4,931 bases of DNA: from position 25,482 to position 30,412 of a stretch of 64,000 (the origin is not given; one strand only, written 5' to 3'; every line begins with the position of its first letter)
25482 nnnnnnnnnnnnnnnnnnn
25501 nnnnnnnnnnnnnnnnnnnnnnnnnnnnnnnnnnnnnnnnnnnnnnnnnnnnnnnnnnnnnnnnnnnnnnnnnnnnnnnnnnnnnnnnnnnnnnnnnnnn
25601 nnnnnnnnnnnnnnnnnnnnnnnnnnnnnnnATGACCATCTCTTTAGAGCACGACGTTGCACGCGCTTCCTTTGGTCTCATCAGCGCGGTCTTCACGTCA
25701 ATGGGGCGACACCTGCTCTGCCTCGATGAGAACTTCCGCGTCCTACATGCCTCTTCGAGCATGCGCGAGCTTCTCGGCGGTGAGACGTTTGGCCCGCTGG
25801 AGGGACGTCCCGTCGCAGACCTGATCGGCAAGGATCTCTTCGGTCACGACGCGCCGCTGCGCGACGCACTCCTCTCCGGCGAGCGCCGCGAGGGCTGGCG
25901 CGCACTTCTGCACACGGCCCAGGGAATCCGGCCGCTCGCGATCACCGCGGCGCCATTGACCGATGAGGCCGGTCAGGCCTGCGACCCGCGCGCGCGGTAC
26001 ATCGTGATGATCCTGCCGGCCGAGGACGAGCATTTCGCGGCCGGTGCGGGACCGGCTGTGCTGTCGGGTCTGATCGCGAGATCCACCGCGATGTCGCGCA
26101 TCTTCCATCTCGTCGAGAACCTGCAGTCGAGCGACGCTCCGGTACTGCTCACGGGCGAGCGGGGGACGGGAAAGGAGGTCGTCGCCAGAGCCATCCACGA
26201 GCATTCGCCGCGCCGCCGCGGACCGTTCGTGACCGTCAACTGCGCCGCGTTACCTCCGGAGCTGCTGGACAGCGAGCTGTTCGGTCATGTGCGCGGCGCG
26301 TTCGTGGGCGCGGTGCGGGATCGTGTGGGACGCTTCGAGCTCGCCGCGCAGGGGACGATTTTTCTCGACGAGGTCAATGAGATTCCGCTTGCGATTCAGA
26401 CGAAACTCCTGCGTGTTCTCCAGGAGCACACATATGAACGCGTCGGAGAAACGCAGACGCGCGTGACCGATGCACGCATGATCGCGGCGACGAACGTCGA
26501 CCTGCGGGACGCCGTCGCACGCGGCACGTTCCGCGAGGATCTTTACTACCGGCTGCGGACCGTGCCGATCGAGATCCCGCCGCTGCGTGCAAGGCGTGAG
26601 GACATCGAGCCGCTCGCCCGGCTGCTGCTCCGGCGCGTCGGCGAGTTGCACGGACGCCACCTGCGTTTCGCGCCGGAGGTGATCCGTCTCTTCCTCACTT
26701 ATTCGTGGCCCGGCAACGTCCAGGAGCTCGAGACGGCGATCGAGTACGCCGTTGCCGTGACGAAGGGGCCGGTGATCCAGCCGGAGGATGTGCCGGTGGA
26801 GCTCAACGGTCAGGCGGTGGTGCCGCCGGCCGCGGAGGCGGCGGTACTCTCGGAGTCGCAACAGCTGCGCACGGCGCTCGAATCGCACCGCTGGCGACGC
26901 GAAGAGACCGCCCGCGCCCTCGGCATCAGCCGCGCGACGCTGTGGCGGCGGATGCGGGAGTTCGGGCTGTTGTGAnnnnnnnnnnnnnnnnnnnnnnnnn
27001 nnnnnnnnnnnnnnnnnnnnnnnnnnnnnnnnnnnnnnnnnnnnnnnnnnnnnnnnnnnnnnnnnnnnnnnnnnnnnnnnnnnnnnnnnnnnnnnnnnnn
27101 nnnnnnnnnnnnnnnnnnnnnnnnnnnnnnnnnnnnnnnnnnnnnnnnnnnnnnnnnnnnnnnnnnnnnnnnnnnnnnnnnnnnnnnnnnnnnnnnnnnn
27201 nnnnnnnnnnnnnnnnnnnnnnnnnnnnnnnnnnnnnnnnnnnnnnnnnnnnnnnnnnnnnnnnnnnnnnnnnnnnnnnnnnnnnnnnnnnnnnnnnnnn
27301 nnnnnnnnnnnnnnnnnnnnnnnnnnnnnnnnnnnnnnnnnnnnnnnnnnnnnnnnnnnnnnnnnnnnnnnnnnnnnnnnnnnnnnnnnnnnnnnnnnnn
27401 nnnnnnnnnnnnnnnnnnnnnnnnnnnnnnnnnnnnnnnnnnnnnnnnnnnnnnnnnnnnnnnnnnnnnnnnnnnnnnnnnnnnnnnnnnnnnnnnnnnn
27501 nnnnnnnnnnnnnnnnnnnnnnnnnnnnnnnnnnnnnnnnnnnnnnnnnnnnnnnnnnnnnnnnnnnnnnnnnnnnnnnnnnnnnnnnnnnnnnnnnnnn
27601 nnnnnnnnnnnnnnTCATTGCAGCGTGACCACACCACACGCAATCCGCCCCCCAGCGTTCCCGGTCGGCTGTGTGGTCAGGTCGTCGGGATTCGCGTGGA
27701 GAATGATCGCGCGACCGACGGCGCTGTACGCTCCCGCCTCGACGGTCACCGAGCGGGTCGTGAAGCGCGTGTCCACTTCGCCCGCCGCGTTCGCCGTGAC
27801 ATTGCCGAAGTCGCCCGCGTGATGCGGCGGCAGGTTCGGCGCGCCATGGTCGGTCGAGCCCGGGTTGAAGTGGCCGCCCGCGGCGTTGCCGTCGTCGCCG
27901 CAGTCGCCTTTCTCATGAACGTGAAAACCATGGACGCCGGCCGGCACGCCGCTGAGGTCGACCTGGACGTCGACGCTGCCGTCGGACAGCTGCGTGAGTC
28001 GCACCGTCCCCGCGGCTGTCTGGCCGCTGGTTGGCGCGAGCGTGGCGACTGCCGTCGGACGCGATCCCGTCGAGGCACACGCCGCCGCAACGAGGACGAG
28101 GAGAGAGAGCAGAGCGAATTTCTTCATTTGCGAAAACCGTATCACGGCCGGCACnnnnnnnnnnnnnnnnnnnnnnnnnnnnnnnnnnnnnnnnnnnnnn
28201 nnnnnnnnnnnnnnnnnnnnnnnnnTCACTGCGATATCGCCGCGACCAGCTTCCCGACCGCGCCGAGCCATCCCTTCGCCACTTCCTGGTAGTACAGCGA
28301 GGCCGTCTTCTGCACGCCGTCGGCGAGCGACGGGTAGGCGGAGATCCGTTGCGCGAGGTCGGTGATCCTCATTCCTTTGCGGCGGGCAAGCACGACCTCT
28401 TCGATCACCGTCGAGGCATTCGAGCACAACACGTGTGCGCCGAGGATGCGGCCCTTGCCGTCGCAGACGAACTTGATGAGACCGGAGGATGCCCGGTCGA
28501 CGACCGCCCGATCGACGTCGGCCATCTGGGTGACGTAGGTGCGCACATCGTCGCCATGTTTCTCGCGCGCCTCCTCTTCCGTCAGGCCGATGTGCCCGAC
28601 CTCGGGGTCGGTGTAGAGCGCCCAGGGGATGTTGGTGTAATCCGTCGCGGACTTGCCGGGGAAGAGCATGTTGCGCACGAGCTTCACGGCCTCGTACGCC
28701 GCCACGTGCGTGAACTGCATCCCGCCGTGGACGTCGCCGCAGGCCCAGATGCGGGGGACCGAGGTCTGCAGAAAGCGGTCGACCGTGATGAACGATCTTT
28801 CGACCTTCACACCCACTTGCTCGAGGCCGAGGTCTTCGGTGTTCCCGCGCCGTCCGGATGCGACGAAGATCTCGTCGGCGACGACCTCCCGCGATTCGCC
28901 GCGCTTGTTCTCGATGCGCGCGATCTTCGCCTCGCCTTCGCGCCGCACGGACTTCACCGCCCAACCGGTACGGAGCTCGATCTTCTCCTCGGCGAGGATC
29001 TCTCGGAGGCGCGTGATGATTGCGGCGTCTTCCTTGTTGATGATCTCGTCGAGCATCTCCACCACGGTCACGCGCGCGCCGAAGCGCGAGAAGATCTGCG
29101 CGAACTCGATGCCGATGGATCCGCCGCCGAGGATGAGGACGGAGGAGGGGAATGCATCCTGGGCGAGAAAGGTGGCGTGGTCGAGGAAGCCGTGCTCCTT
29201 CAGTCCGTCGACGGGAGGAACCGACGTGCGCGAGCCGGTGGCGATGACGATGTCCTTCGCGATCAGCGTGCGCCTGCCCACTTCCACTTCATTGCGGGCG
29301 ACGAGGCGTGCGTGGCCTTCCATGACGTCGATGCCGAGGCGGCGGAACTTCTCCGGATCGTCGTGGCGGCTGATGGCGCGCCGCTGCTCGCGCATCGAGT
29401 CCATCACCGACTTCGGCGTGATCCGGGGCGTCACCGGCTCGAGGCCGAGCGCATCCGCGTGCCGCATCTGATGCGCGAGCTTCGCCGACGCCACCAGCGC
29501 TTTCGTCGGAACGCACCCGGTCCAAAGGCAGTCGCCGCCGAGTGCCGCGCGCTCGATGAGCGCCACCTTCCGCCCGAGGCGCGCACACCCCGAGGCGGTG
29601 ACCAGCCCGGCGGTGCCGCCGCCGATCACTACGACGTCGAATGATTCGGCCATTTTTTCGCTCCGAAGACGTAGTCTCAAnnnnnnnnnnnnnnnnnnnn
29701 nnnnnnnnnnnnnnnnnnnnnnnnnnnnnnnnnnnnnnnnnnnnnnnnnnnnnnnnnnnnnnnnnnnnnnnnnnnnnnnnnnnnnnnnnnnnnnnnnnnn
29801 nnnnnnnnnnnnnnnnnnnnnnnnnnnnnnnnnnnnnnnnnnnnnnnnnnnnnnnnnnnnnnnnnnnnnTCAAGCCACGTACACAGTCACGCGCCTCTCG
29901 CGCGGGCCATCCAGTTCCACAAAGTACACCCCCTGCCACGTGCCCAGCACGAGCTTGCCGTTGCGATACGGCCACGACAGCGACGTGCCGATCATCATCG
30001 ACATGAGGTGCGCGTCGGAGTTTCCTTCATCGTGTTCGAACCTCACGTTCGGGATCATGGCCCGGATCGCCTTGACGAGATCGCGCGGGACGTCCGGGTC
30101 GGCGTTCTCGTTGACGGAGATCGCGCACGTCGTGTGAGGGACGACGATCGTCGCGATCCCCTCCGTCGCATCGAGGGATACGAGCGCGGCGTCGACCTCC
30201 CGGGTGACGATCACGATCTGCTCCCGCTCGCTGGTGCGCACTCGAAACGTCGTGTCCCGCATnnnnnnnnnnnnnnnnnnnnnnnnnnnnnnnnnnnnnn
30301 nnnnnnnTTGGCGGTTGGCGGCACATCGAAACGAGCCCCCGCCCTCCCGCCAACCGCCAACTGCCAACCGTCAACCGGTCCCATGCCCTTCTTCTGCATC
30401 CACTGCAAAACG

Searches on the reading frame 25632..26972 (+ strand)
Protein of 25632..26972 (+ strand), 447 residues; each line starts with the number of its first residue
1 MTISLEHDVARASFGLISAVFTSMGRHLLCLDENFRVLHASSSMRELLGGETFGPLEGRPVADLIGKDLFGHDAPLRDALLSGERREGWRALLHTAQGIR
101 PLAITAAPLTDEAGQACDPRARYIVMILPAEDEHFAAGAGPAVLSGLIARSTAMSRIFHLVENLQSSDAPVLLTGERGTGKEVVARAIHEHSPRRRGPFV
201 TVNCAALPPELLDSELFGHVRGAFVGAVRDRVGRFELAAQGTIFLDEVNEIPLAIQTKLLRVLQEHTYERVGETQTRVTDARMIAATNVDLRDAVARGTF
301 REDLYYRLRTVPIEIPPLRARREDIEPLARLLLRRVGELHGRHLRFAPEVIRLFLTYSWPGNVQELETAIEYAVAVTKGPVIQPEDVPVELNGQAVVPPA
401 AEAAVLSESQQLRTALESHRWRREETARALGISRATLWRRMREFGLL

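Call 38: search_protein_families(library=pfam, proteins=[window:25632-26972:+], max_evalue=0.00001)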
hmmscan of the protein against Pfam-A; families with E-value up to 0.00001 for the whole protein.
window:25632-26972:+ (447 aa): 7 families
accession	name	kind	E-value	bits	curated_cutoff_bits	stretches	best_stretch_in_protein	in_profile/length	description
PF00158.32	Sigma54_activat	-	3.4e-68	229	20.2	1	147-314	1-168/168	Sigma-54 interaction domain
PF14532.12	Sigma54_activ_2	-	8.1e-22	78.4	25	1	148-318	1-138/138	Sigma-54 interaction domain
PF25601.1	AAA_lid_14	-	1.5e-20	73.2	27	1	319-396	1-79/87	AAA+ ATPase lid domain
PF02954.25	HTH_8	-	1.8e-11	44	22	1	408-444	6-42/42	Bacterial regulatory protein, Fis family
PF13191.12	AAA_16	-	1.4e-07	32.6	32.6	1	147-272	2-128/167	AAA ATPase domain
PF07728.20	AAA_5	-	1.6e-07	31.8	22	1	170-288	1-122/139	AAA domain (dynein-related subfamily)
PF08448.16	PAS_4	-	3e-07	31.1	23.1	1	27-115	7-94/110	PAS fold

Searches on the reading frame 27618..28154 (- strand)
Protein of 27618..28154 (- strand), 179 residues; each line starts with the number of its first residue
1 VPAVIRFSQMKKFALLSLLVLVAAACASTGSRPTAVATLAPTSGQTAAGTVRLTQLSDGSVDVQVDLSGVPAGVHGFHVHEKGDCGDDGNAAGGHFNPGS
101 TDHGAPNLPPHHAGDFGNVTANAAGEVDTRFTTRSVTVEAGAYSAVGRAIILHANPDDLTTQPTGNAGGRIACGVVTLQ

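Call 38: search_protein_families(library=pfam, proteins=[window:27618-28154:-], max_evalue=0.00001)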
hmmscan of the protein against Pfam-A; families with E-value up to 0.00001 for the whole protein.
window:27618-28154:- (179 aa): 1 family
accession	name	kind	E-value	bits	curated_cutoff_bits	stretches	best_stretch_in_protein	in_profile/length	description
PF00080.25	Sod_Cu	-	1.5e-43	148.8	28.9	1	48-176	2-133/133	Copper/zinc superoxide dismutase (SODC)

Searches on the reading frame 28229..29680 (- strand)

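Call 38: search_protein_families(library=pfam, proteins=[window:28229-29680:-], max_evalue=0.00001)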
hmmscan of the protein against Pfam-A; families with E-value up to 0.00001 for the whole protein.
window:28229-29680:- (484 aa): 13 families
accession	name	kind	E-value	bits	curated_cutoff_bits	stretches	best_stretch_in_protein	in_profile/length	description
PF07992.20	Pyr_redox_2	-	2.5e-64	218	26.1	1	14-331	1-291/291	Pyridine nucleotide-disulphide oxidoreductase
PF02852.28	Pyr_redox_dim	-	1.9e-26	92.8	25.3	1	351-458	1-108/110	Pyridine nucleotide-disulphide oxidoreductase, dimerisation domain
PF00070.33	Pyr_redox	-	7.4e-23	81.3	22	1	180-257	1-78/82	Pyridine nucleotide-disulphide oxidoreductase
PF13738.12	Pyr_redox_3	-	2.5e-12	47.1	30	1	17-315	1-305/305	Pyridine nucleotide-disulphide oxidoreductase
PF01134.28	GIDA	-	1.1e-09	38.3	22.1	1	15-78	1-62/391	Glucose inhibited division protein A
PF03486.20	HI0933_like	-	4.1e-09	36.7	50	0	15-46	2-33/244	HI0933-like protein Rossmann domain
PF12831.13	FAD_oxidored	-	6e-09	36.1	27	1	15-50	1-37/416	FAD dependent oxidoreductase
PF01262.27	AlaDh_PNT_C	-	2e-07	31.1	23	0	178-223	28-73/214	Alanine dehydrogenase/PNT, C-terminal domain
PF02737.24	3HCDH_N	-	8.4e-07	29.5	22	0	181-235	2-56/180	3-hydroxyacyl-CoA dehydrogenase, NAD binding domain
PF01946.23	Thi4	-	1.6e-06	28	26.2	0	11-64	16-69/235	Thi4 family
PF01494.25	FAD_binding_3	-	2e-06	27.7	22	0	14-45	2-33/349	FAD binding domain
PF00890.30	FAD_binding_2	-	7.2e-06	25.9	20.4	0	15-46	1-32/414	FAD binding domain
PF13450.12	NAD_binding_8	-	8e-06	26.5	21.9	0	18-51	1-35/68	NAD(P)-binding Rossmann-like domain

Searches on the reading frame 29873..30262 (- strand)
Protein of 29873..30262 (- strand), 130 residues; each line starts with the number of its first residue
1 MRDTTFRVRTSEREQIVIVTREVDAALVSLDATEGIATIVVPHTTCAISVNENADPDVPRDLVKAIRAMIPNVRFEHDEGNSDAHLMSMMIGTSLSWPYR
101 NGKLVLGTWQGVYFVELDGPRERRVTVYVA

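Call 38: search_protein_families(library=pfam, proteins=[window:29873-30262:-], max_evalue=0.00001)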
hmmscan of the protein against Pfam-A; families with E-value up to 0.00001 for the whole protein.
window:29873-30262:- (130 aa): 1 family
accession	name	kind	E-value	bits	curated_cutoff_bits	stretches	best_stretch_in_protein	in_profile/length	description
PF01894.22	UPF0047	-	4.8e-36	123.9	27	1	19-128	2-116/117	Uncharacterised protein family UPF0047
